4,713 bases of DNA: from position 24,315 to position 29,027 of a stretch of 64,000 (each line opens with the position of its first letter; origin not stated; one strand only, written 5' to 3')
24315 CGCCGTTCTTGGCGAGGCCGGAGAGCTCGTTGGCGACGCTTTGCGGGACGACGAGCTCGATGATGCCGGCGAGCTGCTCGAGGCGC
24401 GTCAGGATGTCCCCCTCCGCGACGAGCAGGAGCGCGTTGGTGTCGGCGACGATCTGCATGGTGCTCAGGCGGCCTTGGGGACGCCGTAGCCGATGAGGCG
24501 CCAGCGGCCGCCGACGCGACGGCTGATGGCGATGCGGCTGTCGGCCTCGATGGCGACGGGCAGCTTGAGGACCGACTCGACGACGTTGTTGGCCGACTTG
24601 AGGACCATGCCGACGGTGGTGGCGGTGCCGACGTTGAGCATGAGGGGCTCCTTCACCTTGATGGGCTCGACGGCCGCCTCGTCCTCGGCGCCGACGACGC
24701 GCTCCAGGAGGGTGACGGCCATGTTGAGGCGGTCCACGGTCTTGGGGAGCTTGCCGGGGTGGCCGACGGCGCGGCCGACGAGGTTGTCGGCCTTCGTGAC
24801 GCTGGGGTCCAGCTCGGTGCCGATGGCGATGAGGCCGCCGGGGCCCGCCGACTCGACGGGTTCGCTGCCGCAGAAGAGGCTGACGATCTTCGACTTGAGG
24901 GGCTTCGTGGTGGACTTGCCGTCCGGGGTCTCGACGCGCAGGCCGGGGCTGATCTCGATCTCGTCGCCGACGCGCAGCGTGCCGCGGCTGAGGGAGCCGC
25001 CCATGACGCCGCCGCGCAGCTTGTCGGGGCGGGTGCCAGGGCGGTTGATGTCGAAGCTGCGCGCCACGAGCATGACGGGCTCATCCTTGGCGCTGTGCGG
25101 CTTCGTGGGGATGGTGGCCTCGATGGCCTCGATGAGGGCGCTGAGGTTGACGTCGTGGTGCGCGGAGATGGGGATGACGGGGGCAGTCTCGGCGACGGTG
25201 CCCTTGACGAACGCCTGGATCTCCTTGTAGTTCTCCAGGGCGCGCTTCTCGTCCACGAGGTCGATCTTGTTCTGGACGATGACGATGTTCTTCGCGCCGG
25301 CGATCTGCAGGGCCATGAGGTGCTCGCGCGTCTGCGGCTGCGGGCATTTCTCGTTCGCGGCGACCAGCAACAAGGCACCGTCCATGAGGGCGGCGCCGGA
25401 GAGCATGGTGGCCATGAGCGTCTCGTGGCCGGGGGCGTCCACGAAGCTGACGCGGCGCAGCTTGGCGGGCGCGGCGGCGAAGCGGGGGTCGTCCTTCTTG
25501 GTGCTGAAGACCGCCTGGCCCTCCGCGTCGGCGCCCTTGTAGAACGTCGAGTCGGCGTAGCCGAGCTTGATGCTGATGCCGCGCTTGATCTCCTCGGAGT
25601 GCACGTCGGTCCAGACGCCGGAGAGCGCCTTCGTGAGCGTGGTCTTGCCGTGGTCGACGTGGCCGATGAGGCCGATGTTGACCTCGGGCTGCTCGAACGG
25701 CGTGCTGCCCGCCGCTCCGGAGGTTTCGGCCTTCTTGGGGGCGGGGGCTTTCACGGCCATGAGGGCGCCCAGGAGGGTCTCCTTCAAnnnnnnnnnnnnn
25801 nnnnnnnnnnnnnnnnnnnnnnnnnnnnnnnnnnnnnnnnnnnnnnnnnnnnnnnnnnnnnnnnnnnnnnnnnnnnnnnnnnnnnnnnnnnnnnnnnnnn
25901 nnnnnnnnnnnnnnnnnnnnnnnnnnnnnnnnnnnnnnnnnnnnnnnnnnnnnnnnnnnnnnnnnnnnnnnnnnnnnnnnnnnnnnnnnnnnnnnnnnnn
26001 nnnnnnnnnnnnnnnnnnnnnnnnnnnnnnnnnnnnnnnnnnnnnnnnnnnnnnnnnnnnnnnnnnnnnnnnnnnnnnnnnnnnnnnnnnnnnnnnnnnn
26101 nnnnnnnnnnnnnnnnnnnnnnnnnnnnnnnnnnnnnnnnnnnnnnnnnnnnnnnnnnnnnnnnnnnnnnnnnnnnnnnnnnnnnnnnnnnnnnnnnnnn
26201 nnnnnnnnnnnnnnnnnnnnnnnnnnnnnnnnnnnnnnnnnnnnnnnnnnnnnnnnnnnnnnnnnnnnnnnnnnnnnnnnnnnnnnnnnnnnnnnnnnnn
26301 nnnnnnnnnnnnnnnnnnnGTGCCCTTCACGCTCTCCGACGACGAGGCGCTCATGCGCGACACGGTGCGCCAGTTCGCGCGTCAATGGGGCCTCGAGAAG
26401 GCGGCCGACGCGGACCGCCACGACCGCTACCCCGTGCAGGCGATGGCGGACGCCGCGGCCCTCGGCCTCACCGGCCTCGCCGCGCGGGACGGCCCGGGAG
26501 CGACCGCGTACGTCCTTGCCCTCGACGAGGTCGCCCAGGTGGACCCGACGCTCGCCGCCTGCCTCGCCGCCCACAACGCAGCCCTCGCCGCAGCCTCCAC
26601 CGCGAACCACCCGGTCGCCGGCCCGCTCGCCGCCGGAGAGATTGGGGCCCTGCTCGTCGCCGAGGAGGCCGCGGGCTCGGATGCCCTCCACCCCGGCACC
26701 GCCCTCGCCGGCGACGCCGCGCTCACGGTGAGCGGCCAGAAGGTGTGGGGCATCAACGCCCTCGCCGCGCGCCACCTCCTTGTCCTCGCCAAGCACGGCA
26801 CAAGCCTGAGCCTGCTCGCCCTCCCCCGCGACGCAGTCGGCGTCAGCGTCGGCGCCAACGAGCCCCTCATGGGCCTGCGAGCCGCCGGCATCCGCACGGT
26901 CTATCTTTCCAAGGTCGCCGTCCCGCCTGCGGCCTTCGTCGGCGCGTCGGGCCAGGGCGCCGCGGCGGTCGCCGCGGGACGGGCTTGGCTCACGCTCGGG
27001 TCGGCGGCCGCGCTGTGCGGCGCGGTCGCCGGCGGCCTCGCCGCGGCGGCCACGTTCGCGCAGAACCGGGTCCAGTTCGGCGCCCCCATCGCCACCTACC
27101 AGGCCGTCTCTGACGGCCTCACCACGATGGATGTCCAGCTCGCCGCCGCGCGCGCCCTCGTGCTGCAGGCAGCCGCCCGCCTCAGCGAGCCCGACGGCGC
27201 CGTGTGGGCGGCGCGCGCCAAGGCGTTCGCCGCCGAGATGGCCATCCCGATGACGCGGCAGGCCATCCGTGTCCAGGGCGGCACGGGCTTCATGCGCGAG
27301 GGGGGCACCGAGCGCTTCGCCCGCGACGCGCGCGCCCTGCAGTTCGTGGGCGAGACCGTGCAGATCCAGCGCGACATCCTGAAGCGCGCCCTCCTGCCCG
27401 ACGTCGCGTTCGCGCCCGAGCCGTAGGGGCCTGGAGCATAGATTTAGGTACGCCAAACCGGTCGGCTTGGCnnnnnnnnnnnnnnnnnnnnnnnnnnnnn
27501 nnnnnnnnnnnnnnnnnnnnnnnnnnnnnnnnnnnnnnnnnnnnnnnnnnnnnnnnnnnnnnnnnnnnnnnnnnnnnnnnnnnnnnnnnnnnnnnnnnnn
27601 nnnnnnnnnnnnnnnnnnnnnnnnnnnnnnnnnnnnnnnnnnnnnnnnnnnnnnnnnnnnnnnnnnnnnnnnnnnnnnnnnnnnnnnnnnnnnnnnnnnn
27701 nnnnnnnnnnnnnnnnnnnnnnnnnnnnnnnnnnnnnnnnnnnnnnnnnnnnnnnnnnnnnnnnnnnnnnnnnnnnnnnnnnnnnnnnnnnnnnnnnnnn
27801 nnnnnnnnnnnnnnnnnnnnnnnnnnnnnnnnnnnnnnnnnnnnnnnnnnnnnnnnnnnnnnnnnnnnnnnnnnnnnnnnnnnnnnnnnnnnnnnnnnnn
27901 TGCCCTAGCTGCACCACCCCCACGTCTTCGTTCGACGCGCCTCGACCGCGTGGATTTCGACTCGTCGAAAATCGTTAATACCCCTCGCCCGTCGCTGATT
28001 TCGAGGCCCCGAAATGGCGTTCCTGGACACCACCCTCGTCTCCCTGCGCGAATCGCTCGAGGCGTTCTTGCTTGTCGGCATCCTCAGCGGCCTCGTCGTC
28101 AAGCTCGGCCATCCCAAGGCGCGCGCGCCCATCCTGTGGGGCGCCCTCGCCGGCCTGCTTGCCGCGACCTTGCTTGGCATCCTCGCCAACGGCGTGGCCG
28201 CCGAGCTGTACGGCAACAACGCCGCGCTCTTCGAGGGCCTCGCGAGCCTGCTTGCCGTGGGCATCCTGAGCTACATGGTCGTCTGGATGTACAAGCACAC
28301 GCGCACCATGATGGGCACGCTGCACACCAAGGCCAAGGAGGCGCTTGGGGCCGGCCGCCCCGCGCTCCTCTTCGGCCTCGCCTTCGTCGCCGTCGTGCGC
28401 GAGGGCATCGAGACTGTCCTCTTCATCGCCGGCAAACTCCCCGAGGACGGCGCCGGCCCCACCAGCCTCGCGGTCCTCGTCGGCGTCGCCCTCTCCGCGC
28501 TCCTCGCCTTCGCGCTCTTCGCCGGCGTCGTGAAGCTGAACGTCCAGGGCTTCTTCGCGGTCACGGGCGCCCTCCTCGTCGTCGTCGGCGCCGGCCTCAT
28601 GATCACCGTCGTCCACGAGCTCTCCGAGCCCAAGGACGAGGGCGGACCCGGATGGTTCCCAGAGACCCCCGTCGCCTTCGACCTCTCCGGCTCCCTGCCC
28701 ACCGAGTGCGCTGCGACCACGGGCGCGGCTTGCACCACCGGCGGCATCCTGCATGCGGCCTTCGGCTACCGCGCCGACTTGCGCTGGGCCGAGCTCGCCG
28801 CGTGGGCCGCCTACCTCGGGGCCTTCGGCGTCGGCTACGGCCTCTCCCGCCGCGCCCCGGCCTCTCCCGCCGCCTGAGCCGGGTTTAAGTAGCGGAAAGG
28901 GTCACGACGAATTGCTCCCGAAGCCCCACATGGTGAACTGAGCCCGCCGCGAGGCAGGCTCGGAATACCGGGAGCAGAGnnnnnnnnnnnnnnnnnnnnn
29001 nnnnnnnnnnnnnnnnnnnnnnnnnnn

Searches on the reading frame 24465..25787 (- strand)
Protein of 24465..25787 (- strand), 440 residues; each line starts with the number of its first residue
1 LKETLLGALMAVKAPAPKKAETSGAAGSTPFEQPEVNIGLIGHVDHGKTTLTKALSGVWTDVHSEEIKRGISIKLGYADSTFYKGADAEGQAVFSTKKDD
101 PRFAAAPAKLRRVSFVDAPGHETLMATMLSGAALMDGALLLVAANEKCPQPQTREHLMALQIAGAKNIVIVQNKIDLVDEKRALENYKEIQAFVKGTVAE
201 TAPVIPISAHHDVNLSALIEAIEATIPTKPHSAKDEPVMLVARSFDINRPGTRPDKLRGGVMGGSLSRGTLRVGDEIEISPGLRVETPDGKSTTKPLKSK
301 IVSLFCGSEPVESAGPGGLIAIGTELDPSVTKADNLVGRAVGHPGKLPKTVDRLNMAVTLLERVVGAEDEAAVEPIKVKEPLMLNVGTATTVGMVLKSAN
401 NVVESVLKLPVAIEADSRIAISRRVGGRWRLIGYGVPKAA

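Call 54: search_protein_families(library=pfam, proteins=[window:24465-25787:-], max_evalue=0.0001)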
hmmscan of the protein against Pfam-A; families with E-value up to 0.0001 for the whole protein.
window:24465-25787:- (440 aa): 3 families
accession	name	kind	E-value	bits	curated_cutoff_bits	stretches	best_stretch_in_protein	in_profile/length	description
PF00009.33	GTP_EFTU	-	4e-33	115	26.5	1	36-227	4-187/188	Elongation factor Tu GTP binding domain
PF09173.17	eIF2_C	-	4.4e-30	104.2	22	1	353-435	2-84/86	Initiation factor eIF2 gamma, C terminal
PF03144.31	GTP_EFTU_D2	-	9.3e-05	23.2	30.3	0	259-326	1-60/73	Elongation factor Tu domain 2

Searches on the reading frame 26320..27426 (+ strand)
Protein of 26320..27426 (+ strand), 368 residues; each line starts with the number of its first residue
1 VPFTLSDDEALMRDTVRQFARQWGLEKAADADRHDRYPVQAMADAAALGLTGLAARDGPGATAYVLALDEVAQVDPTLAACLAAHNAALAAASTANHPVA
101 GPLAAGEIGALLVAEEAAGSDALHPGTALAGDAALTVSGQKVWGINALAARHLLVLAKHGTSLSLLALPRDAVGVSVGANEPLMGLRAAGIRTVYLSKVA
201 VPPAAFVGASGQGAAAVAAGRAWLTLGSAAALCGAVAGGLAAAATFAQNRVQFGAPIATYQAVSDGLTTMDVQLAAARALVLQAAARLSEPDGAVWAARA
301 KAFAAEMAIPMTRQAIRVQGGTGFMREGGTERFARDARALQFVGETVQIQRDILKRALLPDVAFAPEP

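Call 54: search_protein_families(library=pfam, proteins=[window:26320-27426:+], max_evalue=0.0001)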
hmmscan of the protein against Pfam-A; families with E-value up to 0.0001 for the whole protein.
window:26320-27426:+ (368 aa): 4 families
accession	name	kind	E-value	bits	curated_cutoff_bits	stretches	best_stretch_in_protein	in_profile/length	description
PF00441.29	Acyl-CoA_dh_1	-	4.7e-22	79.2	22.4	1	226-359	16-150/150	Acyl-CoA dehydrogenase, C-terminal domain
PF02770.24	Acyl-CoA_dh_M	-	1e-11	45.3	33.3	1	110-199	1-97/97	Acyl-CoA dehydrogenase, middle domain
PF02771.21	Acyl-CoA_dh_N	-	5.4e-10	40.1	22.9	1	6-90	1-90/113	Acyl-CoA dehydrogenase, N-terminal domain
PF08028.16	Acyl-CoA_dh_2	-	9.9e-10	39.3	22.7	1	227-341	2-127/134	Acyl-CoA dehydrogenase, C-terminal domain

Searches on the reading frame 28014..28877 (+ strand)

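Call 54: search_protein_families(library=pfam, proteins=[window:28014-28877:+], max_evalue=0.0001)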
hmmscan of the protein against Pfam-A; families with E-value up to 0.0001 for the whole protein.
window:28014-28877:+ (287 aa): 1 family
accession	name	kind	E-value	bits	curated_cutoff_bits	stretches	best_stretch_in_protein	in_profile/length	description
PF03239.20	FTR1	-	1.2e-38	133.4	25.3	1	5-208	3-214/284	Iron permease FTR1 family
